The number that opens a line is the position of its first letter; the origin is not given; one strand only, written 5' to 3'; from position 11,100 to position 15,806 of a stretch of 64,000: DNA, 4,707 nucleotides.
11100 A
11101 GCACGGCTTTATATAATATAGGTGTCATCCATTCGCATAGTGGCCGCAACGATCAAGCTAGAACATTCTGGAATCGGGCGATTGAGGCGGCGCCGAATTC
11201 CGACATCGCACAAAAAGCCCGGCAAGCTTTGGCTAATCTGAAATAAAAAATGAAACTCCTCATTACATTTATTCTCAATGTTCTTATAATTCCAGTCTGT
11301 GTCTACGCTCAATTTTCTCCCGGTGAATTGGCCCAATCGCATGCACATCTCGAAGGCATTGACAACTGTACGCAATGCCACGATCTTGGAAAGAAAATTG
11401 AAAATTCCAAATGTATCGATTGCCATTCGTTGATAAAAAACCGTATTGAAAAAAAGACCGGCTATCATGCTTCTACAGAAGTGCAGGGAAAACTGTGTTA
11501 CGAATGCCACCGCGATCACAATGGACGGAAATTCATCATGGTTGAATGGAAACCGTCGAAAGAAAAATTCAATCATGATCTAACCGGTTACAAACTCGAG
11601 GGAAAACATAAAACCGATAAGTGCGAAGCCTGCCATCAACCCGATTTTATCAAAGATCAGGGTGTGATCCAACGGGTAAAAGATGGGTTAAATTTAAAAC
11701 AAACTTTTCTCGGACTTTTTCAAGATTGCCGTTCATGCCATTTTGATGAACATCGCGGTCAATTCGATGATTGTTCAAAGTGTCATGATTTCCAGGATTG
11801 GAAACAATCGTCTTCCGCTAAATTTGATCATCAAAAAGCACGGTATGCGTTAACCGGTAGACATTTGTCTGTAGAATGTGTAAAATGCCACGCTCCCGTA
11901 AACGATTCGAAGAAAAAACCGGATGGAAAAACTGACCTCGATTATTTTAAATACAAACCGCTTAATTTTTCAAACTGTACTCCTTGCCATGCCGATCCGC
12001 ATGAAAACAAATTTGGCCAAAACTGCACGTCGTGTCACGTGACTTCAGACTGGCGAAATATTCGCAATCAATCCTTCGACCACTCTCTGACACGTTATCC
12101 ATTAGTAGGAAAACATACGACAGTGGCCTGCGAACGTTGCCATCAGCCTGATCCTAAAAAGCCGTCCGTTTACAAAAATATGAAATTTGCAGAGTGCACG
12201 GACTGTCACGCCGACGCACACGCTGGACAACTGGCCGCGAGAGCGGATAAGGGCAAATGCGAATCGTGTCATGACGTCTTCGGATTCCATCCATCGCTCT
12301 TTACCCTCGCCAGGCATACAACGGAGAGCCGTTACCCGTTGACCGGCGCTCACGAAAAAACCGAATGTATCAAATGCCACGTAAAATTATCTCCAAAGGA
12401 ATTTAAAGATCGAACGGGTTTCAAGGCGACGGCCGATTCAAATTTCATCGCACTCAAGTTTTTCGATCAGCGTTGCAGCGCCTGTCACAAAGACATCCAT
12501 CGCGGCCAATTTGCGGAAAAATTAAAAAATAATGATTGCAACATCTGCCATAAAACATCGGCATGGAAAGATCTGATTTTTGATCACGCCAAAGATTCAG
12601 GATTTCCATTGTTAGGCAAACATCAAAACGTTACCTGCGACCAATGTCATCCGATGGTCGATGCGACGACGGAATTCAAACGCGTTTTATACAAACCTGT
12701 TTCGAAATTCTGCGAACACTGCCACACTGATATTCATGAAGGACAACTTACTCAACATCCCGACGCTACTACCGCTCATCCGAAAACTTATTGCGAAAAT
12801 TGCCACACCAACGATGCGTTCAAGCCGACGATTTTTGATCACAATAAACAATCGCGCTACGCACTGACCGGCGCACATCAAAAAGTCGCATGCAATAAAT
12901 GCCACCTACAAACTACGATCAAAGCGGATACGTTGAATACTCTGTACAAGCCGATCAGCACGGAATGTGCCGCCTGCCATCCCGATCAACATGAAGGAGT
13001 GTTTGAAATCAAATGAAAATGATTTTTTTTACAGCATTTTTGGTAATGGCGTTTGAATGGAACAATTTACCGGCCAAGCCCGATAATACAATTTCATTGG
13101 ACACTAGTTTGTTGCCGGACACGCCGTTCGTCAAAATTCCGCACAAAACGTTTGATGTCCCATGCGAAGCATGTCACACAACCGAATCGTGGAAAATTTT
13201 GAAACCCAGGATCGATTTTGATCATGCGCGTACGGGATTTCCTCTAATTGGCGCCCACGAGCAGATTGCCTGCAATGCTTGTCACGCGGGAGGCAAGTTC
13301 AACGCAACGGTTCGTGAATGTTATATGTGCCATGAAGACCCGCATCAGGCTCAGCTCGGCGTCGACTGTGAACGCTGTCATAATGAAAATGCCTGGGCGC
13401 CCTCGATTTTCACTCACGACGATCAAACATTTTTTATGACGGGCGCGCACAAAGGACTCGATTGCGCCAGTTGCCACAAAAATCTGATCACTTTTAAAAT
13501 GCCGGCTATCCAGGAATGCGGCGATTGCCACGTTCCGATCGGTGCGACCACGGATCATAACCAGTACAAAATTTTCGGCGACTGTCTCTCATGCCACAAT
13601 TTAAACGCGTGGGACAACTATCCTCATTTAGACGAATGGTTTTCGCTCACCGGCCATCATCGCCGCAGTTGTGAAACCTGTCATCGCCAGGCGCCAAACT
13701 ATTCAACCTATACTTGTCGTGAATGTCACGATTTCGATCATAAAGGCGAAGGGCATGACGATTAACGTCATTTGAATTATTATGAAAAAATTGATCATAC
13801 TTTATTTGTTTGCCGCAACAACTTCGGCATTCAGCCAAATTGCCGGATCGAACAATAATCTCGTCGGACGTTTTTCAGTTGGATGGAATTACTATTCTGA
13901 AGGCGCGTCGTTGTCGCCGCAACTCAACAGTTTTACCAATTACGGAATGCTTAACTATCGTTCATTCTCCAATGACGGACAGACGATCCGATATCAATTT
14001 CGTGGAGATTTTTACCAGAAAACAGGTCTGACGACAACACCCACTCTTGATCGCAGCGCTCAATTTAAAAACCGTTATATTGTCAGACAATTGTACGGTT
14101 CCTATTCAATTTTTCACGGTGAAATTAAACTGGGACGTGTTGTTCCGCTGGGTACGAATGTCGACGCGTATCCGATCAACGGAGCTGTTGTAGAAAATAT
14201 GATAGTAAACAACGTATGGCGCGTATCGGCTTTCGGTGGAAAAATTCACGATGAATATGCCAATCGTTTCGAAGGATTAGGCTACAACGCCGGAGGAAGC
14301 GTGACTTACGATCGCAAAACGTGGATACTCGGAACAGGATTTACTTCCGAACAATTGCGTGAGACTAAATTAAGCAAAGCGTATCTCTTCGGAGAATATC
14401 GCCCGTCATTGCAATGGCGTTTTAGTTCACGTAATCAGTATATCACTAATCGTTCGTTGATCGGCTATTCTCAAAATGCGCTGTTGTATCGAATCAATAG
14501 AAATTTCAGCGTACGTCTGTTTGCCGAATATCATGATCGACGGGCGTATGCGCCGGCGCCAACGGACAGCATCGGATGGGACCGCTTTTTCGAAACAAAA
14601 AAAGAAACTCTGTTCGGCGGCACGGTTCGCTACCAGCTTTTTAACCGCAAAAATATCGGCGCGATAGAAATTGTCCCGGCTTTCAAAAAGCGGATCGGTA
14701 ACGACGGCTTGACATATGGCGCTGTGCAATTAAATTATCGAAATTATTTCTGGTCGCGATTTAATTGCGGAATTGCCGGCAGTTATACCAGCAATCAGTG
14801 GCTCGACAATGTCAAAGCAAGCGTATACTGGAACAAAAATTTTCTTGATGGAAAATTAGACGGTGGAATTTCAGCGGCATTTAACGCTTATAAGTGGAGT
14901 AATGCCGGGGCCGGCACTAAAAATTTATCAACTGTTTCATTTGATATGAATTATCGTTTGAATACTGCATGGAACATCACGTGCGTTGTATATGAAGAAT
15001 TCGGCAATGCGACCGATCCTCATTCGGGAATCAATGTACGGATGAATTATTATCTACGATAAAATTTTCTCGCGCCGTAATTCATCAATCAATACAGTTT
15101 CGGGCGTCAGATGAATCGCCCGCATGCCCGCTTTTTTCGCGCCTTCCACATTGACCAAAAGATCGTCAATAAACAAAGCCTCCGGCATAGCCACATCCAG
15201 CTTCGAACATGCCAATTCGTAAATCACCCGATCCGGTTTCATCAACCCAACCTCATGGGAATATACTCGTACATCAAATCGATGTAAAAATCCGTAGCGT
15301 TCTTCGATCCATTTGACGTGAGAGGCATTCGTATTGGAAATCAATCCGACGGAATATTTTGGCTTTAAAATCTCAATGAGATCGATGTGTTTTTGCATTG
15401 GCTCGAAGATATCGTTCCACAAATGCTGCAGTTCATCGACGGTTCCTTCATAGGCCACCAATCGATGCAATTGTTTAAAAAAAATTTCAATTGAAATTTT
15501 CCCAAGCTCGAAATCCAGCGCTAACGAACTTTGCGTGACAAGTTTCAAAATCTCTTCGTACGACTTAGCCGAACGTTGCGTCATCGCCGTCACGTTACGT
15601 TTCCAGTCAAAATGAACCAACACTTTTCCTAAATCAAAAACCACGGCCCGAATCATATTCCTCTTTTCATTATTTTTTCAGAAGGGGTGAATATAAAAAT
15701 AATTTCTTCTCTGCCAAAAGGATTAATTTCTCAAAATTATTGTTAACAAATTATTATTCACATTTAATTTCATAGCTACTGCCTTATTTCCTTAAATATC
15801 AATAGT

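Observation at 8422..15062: Six-gene operon joining a cytoplasm-facing FeS-flavoprotein and a putative di-heme-b membrane protein to 29 c-type hemes and an outer-membrane barrel: candidate trans-envelope electron conduit of unusual design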

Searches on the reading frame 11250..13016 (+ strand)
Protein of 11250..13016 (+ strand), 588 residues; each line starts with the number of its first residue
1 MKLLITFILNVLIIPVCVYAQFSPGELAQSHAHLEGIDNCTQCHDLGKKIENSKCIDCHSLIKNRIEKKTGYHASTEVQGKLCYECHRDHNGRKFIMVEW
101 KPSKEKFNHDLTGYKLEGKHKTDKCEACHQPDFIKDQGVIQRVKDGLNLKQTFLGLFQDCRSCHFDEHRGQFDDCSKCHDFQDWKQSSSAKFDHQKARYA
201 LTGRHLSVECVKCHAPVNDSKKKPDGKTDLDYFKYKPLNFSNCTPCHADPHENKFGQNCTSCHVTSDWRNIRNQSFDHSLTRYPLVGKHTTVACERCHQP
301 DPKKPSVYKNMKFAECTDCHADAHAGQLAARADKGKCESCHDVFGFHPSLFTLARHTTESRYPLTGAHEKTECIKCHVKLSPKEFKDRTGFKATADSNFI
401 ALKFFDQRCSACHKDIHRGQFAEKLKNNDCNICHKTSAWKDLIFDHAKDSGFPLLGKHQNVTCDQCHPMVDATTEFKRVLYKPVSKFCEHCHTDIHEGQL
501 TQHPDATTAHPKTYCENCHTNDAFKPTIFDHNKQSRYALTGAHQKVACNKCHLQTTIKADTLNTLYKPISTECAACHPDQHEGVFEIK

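Call 3: search_protein_families(library=pfam, proteins=[window:11250-13016:+], max_evalue=0.1)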
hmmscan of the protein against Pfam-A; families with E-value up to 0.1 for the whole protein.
window:11250-13016:+ (588 aa): 6 families
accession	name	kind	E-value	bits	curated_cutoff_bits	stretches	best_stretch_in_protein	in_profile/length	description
PF14522.11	Cytochrome_C7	-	6.5e-24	84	24.8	6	200-263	11-66/67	Cytochrome c7 and related cytochrome c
PF14537.11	Cytochrom_c3_2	-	3.4e-17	63.1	25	4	38-94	7-71/79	Cytochrome c3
PF22113.1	Mtrc-MtrF_II-IV_dom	-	2.4e-12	47.2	30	3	50-249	4-165/176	Outer membrane cytochrome MtrC/MtrF-like, domains II/IV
PF02085.21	Cytochrom_CIII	-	3.3e-11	43.9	22.9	2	159-223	32-91/101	Class III cytochrome C family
PF09699.15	Paired_CXXCH_1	-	0.019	15.1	20.6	1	51-90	5-39/41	Doubled CXXCH motif (Paired_CXXCH_1)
PF13773.12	DUF4170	-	0.023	15.1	25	0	167-200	25-56/60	Domain of unknown function (DUF4170)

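Call 4: search_protein_families(library=ncbifam, proteins=[window:11250-13016:+], max_evalue=0.1)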
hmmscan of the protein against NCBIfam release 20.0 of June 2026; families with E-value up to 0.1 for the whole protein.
window:11250-13016:+ (588 aa): 5 families
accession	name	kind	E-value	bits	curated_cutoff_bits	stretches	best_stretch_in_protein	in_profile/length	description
TIGR03508.1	decahem_SO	subfamily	1.2e-08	34.8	192.2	2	173-377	3-174/258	DmsE family decaheme c-type cytochrome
NF045713.1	CxxCH_16_HmcA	equivalog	3.7e-05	22.5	400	2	368-522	74-236/541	sulfate respiration complex hexadecaheme cytochrome HmcA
NF041781.1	mnquin_red_QrcA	equivalog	0.00059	19.5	180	0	367-435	114-174/174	menaquinone reductase multiheme cytochrome c subunit QrcA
NF008659.0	PRK11659.1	equivalog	0.0023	17.6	184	1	165-329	39-176/188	cytochrome c nitrite reductase pentaheme subunit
TIGR03146.1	cyt_nit_nrfB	equivalog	0.0029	17.9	166.6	1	168-323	7-144/145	cytochrome c nitrite reductase pentaheme subunit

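Call 70: search_solved_structures(query=window:11250-13013:+, max_evalue=0.01)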
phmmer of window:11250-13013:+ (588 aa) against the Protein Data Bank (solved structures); distinct sequences matched with E-value up to 0.01: 0.

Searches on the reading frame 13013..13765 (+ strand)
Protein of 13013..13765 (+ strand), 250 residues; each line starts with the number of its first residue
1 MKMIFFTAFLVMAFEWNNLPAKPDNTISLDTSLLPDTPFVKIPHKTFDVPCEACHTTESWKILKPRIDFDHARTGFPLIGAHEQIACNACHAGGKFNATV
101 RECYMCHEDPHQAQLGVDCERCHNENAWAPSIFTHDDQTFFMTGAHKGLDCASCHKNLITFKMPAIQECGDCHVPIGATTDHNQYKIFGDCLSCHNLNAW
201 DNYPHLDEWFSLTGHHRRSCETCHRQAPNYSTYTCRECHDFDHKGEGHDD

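Call 3: search_protein_families(library=pfam, proteins=[window:13013-13765:+], max_evalue=0.1)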
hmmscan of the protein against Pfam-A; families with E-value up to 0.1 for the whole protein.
window:13013-13765:+ (250 aa): 4 families
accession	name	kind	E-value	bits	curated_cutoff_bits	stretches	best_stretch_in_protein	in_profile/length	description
PF14522.11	Cytochrome_C7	-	2.8e-14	53.1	24.8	3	111-173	8-66/67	Cytochrome c7 and related cytochrome c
PF02085.21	Cytochrom_CIII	-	9.3e-09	36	22.9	1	140-199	22-86/101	Class III cytochrome C family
PF14537.11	Cytochrom_c3_2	-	3e-08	34.5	25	1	168-240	8-79/79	Cytochrome c3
PF22113.1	Mtrc-MtrF_II-IV_dom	-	0.015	15.3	30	1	167-200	7-40/176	Outer membrane cytochrome MtrC/MtrF-like, domains II/IV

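Call 4: search_protein_families(library=ncbifam, proteins=[window:13013-13765:+], max_evalue=0.1)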
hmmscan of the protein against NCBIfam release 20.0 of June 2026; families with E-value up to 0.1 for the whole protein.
window:13013-13765:+ (250 aa): 2 families
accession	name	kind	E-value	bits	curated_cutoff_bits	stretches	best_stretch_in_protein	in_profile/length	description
TIGR04257.1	nanowire_3heme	domain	7.9e-08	32.4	40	1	111-173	20-74/75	c(7)-type cytochrome triheme domain-containing protein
NF041781.1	mnquin_red_QrcA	equivalog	0.0011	18.6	180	0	136-158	105-127/174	menaquinone reductase multiheme cytochrome c subunit QrcA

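Call 71: search_solved_structures(query=window:13013-13762:+, max_evalue=0.01)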
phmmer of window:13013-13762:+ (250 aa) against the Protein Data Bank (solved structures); distinct sequences matched with E-value up to 0.01: 0.

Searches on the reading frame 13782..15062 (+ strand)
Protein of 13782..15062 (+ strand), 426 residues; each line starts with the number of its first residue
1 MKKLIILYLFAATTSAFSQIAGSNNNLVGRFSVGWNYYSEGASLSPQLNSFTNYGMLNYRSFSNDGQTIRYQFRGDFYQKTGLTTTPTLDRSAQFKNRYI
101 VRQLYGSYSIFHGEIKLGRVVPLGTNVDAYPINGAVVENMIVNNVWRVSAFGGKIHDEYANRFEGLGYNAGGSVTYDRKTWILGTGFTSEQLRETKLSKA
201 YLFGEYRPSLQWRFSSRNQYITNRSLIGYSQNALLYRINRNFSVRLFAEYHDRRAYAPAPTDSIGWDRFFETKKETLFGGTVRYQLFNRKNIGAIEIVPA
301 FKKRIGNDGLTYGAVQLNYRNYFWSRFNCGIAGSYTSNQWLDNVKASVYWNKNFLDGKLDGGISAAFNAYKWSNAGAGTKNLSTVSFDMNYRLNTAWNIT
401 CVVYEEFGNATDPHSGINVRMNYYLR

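Call 3: search_protein_families(library=pfam, proteins=[window:13782-15062:+], max_evalue=0.1)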
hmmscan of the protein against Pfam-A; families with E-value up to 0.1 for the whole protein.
window:13782-15062:+ (426 aa): 0 families

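Call 4: search_protein_families(library=ncbifam, proteins=[window:13782-15062:+], max_evalue=0.1)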
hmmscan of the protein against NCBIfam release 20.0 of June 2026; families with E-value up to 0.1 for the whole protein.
window:13782-15062:+ (426 aa): 0 families

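Call 7: search_protein_families(library=pfam, proteins=[window:13782-15059:+], max_evalue=10)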
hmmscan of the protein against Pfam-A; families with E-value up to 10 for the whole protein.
window:13782-15059:+ (426 aa): 0 families

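Call 15: find_homologous_proteins(query=window:13782-15059:+)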
Query window:13782-15059:+ (426 aa): 16 proteins with E <= 0.001 among 3792 candidates.
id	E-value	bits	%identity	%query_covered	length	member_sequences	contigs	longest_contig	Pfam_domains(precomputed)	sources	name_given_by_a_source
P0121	2.0e-288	974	100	100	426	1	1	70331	-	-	-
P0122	3.1e-234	796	80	100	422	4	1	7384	-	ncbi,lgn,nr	ncbi:hypothetical protein HUU42_11910 [bacterium]|nr:hypothetical protein [bacterium]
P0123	1.1e-180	619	62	100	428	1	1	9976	-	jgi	-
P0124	2.5e-166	572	57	100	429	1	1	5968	-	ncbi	-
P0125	3.4e-157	542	56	100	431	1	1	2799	-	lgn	-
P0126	4.7e-153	528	56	99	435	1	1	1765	-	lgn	-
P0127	7.0e-147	508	53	99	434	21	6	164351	-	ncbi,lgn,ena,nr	ncbi:MAG TPA: hypothetical protein PLG25_06810 [bacterium]|nr:hypothetical protein [bacterium] HNE83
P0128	2.0e-112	394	46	99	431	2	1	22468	-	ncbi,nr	ncbi:hypothetical protein JNL27_05025 [bacterium]|nr:hypothetical protein [bacterium]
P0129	3.3e-111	390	44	100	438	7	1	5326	-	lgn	-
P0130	3.2e-110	387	44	100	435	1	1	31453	-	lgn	-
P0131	2.5e-107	378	46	100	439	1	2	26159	-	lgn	-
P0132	1.4e-102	362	43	99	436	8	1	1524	-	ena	-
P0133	1.8e-101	358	42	100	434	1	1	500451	-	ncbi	-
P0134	9.8e-97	343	43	99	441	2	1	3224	-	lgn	-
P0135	1.6e-88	316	41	96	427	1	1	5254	-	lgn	-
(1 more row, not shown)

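Call 32: predict_structure(alignment_id=A2)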
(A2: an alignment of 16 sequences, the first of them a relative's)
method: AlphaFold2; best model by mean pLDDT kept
length: 426 residues; sequences in the alignment: 16
mean_pLDDT: 83.7   pTM: 0.71
mean pLDDT of the five models: 83.7, 82.6, 82.1, 74.5, 66.3
residues with pLDDT >= 90: 216; 70-90: 148; 50-70: 32; < 50: 30
segments of 3 or more residues with pLDDT < 50: 9-22, 259-270
pLDDT, mean of each block of 10 residues (from residue 1): 52 30 72 92 79 93 81 91 65 65 91 90 80 91 89 83 82 91 93 85 94 95 86 95 96 64 42 85 92 93 89 96 86 93 95 79 95 79 95 88 91 90 88
secondary structure, 60 per line:
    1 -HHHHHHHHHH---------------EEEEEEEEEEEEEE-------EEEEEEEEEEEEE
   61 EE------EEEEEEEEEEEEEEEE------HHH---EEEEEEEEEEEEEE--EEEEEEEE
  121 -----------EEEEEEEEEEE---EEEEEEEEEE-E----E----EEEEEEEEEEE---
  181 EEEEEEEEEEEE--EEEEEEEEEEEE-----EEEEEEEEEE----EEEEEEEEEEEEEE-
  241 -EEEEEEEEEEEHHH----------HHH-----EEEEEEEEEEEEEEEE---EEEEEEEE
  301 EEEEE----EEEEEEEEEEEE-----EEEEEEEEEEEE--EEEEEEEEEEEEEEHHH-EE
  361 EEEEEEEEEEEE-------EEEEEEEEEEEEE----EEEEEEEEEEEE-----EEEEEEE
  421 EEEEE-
elements in order: H2-11 E27-40 E48-62 E69-84 E97-110 E113-120 E132-142 E146-155 E167-177 E181-192 E195-206 E212-221 E226-239 E242-252 E274-289 E293-305 E310-321 E327-338 E341-354 E359-372 E380-392 E397-408 E414-425

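Call 37: fold_search(model_id=the predicted structure, library=pdb)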
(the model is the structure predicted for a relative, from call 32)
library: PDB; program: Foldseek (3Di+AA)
matches with E <= 10: 893; with E <= 0.001: 278
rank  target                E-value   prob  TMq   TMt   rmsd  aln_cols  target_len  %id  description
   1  3ohn_A                3.2e-09  1.00  0.52  0.48  10.8       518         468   10  Crystal structure of the FimD translocation domain (released 2011-06-01)
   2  7vu2                  5.4e-09  1.00  0.47  0.46   9.9       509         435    8  Chitoporin from Serratia marcescens (released 2022-11-09)
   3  3rbh_C                8.2e-09  1.00  0.37  0.38  12.3       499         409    7  Structure of alginate export protein AlgE from Pseudomonas aeruginosa (released 2011-07-27)
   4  5dl8_A                9.9e-09  1.00  0.44  0.47  11.3       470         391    9  Crystal structure of Acinetobacter baumannii OccAB4 (released 2016-02-03)
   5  7lhg_C                1.2e-08  1.00  0.52  0.31   9.1       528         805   10  Cryo-EM structure of E. coli P pilus tip assembly intermediate PapC-PapD-PapK-PapG in the first conformation (released 2021-08-11)
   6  3rbh_D                1.4e-08  1.00  0.36  0.37  12.5       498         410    7  Structure of alginate export protein AlgE from Pseudomonas aeruginosa (released 2011-07-27)
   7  7vtz                  2.0e-08  1.00  0.48  0.47  10.4       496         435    9  Chitoporin from Escherichia coli (released 2022-11-09)
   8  4afk                  2.8e-08  1.00  0.39  0.39  15.2       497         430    9  In meso structure of alginate transporter, AlgE, from Pseudomonas aeruginosa, PAO1 (released 2013-02-06)
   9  3szv                  3.0e-08  1.00  0.41  0.47  12.0       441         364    9  Crystal structure of Pseudomonas aeruginosa OccK3 (OpdO) (released 2012-02-08)
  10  3fip_A                3.0e-08  1.00  0.34  0.34  19.1       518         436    8  Crystal structure of Usher PapC translocation pore (released 2009-09-08)
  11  3sy9_C                3.6e-08  1.00  0.38  0.43  10.7       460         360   10  Crystal structure of Pseudomonas aeruginosa OccD2 (OpdC) (released 2012-02-08)
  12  9fw9_D                3.6e-08  1.00  0.37  0.26  17.3       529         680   10  Cryo-EM structure of the type 1 pilus assembly platform as part of the FimA-bound chaperone-usher pilus complex (FimDH (released 2025-06-04)
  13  3sy9_D                3.7e-08  1.00  0.38  0.43  10.5       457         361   11  Crystal structure of Pseudomonas aeruginosa OccD2 (OpdC) (released 2012-02-08)
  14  7acg                  4.3e-08  1.00  0.41  0.39  15.7       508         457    7  In meso structure of the alginate exporter, AlgE, from Pseudomonas aeruginosa in 9.8 monoacylglycerol (released 2020-12-16)
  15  8q2o                  4.3e-08  1.00  0.39  0.37  15.2       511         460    7  Structure of alginate transporter AlgE from P. aeruginosa PAO1 by using Se-MAG for the the lipid cubic phase crystalliza (released 2024-05-15)
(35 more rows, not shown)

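Call 68: search_protein_families(library=pfam, alignment_id=A2, max_evalue=1)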
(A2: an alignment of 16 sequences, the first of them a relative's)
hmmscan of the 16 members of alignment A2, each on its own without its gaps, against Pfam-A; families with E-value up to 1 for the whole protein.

A. member 1, P0121 (426 aa): 0 families

B. families by the number of members that match (of 16 scanned): 1 family
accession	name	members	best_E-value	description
PF13212.11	DUF4020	1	0.3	Domain of unknown function (DUF4020)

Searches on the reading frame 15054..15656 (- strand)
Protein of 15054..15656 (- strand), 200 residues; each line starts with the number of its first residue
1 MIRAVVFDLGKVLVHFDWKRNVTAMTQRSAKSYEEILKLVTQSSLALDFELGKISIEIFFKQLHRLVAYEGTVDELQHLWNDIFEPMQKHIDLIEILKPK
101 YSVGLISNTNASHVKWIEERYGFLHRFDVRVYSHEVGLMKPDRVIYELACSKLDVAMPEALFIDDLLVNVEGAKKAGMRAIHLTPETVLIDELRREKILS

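Call 76: search_protein_families(library=pfam, proteins=[window:15054-15656:-], max_evalue=0.00001)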
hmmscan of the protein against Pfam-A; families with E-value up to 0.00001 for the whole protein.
window:15054-15656:- (200 aa): 2 families
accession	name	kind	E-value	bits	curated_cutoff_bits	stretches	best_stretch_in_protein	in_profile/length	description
PF00702.32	Hydrolase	-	7.1e-15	56.3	26.4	1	2-177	1-191/191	haloacid dehalogenase-like hydrolase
PF13419.12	HAD_2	-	5.6e-13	49.8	23.8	1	68-181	61-176/178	Haloacid dehalogenase-like hydrolase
